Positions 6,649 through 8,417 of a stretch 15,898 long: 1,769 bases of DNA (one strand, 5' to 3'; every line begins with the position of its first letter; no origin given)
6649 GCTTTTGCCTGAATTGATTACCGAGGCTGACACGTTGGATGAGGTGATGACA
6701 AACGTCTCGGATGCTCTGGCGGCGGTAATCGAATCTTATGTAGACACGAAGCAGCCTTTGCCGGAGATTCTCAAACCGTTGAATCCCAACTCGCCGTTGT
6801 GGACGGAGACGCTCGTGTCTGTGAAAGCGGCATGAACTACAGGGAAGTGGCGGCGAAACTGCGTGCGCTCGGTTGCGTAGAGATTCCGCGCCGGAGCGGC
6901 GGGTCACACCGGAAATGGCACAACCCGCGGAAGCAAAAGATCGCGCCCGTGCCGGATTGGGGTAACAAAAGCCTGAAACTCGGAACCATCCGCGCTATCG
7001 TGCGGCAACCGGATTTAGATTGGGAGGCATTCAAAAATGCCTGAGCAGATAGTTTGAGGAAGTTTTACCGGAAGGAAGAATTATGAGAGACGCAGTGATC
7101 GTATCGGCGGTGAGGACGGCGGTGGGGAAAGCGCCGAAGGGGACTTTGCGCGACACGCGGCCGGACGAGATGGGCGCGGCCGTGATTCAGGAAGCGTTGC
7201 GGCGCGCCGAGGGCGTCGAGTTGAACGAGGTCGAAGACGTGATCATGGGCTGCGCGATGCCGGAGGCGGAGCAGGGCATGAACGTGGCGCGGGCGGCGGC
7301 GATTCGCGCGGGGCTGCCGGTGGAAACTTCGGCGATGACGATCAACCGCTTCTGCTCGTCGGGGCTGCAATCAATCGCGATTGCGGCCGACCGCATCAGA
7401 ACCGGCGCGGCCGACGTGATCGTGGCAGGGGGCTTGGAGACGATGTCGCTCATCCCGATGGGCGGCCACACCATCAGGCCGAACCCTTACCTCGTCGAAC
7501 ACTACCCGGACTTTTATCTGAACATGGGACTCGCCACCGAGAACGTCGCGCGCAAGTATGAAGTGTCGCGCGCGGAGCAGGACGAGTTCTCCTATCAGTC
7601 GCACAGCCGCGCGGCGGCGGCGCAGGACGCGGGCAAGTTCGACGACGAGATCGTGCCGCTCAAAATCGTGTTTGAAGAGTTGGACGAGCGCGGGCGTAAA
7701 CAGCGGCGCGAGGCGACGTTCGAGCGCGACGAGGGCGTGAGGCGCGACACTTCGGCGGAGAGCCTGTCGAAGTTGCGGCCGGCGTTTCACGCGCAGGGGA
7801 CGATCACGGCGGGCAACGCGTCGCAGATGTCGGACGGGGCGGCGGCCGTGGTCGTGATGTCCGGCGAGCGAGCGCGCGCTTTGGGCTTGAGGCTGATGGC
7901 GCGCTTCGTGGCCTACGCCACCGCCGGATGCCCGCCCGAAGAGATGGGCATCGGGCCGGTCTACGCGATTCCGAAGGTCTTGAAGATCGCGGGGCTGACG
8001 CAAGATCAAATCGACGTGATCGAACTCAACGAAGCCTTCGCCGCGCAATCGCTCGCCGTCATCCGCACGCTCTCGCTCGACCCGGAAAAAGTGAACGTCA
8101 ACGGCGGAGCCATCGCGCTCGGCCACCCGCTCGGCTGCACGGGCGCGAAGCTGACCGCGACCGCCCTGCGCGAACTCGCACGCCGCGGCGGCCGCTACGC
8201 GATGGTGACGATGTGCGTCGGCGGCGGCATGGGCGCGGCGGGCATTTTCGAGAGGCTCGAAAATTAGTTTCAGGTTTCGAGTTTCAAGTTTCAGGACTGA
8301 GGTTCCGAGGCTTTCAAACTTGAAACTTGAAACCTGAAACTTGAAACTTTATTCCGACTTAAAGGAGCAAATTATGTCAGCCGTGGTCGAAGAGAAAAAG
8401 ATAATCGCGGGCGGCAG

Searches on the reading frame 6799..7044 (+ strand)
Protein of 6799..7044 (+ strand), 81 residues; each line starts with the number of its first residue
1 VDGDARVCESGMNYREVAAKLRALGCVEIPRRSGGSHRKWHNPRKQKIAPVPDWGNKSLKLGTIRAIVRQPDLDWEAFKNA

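Call 12: search_protein_families(library=pfam, proteins=[window:6799-7044:+])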
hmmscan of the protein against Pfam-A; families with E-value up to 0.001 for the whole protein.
window:6799-7044:+ (81 aa): 1 family
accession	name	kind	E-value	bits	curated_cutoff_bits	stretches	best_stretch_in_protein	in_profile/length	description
PF07927.17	HicA_toxin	-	2.7e-13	50.2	27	1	14-70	1-55/58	HicA toxin of bacterial toxin-antitoxin,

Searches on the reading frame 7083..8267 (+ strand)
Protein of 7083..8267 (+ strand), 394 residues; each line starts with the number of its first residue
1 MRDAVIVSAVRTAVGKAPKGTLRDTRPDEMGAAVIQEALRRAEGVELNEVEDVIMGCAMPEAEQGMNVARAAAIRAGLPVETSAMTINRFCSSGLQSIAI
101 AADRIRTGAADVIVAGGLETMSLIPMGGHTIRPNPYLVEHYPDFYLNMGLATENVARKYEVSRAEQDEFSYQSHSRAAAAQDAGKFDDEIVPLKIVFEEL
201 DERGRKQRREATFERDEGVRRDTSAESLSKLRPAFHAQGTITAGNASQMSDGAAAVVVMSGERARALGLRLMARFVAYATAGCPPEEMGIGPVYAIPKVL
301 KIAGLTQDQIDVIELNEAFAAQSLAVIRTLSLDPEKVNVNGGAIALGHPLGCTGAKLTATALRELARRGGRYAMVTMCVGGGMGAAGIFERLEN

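Call 12: search_protein_families(library=pfam, proteins=[window:7083-8267:+])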
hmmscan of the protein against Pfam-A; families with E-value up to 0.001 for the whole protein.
window:7083-8267:+ (394 aa): 3 families
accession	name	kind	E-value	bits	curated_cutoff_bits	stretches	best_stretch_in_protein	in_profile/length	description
PF00108.29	Thiolase_N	-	1.2e-78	264.5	26.4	1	5-261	2-259/260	Thiolase, N-terminal domain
PF02803.24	Thiolase_C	-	9.7e-50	167.8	27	1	270-391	2-123/123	Thiolase, C-terminal domain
PF00109.32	ketoacyl-synt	-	3.4e-06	27.3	20.8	1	66-121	149-204/252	Beta-ketoacyl synthase, N-terminal domain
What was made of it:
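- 7083..8267 (+): Host gene upstream of copy 2: thiolase. call 12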

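Call 28: find_related_loci(query=window:7083-8264:+, collection=genome_contigs, flank=10000)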
Query window:7083-8264:+ (394 aa) in genome_contigs; peptide patterns used: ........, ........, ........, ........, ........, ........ (x = any residue, [..] = any of these).
600 stretches matched a pattern (row limit reached: there are more); 582 encode a relative of the query (tblastn E <= 1e-3); the best 80 are kept; 80 distinct loci.
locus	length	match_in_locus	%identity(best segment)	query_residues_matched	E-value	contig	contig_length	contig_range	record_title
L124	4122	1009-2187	97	1-393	0e+0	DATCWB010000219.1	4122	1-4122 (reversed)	MAG TPA_asm: Pyrinomonadaceae bacterium isolate SMAG_U7400 k141_273890, whole genome shotgun sequence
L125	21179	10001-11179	96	1-393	0e+0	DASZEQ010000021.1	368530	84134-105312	MAG TPA_asm: Pyrinomonadaceae bacterium isolate SMAG_U6498 k141_609042, whole genome shotgun sequence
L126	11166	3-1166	96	5-392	0e+0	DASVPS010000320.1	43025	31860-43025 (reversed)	MAG TPA_asm: Pyrinomonadaceae bacterium isolate SMAG_U3185 k141_446833, whole genome shotgun sequence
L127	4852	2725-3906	94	1-394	0e+0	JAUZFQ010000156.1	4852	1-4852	MAG: Pyrinomonadaceae bacterium isolate BP_15 scaffold_2083541, whole genome shotgun sequence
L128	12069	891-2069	93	1-393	0e+0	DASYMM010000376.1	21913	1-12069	MAG TPA_asm: Pyrinomonadaceae bacterium isolate SMAG_U4375 k141_3667092, whole genome shotgun sequence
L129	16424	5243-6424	91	1-394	0e+0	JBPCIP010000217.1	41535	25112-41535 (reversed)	MAG: Pyrinomonadaceae bacterium isolate TH_ant_mag_3 S1Ck127_2008464_flag_0_multi_14.0000_len_41535, whole genome shotgu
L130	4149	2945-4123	92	1-393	0e+0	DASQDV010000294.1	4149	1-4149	MAG TPA_asm: Pyrinomonadaceae bacterium isolate SMAG_U11736 k141_1245883, whole genome shotgun sequence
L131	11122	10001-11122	94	1-374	0e+0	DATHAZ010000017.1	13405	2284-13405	MAG TPA_asm: Pyrinomonadaceae bacterium isolate SMAG_U10703 k141_1277866, whole genome shotgun sequence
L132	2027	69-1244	86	1-392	0e+0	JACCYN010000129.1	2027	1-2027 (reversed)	MAG: Pyrinomonadaceae bacterium isolate MGR_bin205 SD2897-2912_k127_7498640, whole genome shotgun sequence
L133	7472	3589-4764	86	1-392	0e+0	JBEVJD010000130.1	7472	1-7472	MAG: Pyrinomonadaceae bacterium isolate T4R1BO.metabat2.158 T4R1BO.metabat2.158_k133_46811840, whole genome shotgun sequ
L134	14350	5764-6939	87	1-392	0e+0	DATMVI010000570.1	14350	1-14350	MAG TPA_asm: Pyrinomonadaceae bacterium isolate SMAG_U13064 k141_74329, whole genome shotgun sequence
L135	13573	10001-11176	86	1-392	0e+0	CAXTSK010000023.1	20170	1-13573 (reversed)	MAG TPA_asm: uncultured Pyrinomonadaceae bacterium isolate public_SRR14721938_metawrap_bin.1 genome assembly, contig: pu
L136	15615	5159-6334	86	1-392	0e+0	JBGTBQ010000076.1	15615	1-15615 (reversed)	MAG: Pyrinomonadaceae bacterium isolate JTS-RE10 k141_12034132, whole genome shotgun sequence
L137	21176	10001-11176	85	1-392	0e+0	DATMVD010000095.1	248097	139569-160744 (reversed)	MAG TPA_asm: Pyrinomonadaceae bacterium isolate SMAG_U13059 k141_254332, whole genome shotgun sequence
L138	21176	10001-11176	85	1-392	0e+0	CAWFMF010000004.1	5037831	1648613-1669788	MAG: uncultured Acidobacteriota bacterium isolate MFD04212.bin.1.294 genome assembly, contig: contig_41, whole genome sh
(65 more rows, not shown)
